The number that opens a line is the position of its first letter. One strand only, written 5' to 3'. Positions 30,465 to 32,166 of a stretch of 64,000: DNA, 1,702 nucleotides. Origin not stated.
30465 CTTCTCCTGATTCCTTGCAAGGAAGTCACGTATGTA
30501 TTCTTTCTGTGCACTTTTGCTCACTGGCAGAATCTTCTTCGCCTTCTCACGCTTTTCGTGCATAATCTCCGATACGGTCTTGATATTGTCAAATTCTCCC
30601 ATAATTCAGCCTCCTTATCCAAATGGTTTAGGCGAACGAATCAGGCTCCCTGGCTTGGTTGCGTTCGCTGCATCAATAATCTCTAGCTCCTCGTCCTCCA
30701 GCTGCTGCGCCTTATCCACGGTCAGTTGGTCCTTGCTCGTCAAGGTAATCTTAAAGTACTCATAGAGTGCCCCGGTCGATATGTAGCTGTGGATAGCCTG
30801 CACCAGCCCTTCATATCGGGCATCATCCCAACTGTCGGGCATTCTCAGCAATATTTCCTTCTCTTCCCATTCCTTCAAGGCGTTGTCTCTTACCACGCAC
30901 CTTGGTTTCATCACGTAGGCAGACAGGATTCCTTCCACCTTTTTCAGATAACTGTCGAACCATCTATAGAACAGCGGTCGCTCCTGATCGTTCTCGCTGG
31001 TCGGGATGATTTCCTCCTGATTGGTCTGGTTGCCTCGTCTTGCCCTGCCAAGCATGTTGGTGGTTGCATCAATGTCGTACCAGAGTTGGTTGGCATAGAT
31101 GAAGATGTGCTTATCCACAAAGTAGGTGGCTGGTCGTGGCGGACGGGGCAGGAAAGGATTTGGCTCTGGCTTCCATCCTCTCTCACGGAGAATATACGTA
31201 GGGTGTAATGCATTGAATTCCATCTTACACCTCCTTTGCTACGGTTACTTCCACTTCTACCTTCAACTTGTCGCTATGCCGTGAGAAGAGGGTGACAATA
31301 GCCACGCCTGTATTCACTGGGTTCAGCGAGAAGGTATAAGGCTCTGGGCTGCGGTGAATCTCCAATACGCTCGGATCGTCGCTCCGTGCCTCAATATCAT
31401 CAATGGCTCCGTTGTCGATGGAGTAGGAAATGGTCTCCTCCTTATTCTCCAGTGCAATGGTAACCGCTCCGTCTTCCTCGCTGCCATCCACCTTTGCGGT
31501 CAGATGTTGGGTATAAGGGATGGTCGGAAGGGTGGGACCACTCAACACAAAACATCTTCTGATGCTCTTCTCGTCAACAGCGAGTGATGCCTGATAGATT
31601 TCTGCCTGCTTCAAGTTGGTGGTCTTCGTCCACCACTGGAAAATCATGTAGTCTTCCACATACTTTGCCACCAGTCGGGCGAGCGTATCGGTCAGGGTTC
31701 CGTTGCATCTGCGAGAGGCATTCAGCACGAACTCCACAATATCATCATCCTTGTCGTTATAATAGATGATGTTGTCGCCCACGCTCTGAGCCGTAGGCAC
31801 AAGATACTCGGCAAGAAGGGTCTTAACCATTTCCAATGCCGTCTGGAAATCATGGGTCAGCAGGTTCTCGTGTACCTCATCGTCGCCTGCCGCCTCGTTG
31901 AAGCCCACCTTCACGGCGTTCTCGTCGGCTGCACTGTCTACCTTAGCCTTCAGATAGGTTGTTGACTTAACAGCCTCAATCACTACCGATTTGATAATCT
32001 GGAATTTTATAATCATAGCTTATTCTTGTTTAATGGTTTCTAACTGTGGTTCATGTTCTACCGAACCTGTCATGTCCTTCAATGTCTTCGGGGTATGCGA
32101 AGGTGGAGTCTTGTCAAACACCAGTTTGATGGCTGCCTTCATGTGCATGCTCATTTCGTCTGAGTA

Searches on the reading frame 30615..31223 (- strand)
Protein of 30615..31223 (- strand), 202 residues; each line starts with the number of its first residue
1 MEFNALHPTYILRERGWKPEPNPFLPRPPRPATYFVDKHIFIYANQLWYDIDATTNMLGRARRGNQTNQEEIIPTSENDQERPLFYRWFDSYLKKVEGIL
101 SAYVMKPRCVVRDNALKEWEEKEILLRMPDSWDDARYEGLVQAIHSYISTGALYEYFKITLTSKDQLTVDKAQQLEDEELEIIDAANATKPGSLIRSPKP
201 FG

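Call 25: search_protein_families(library=phrogs, proteins=[window:30615-31223:-], max_evalue=0.001)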
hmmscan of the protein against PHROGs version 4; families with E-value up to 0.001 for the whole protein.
window:30615-31223:- (202 aa): 1 family
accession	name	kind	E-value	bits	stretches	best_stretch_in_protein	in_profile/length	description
phrog_19255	-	unknown function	2e-09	38.3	1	42-175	12-151/173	-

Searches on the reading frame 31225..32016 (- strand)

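Call 25: search_protein_families(library=phrogs, proteins=[window:31225-32016:-], max_evalue=0.001)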
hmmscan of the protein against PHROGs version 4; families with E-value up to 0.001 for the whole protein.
window:31225-32016:- (263 aa): 1 family
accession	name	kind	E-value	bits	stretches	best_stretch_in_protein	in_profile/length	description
phrog_19255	-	unknown function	3.3e-06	27.8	1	16-157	21-160/173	-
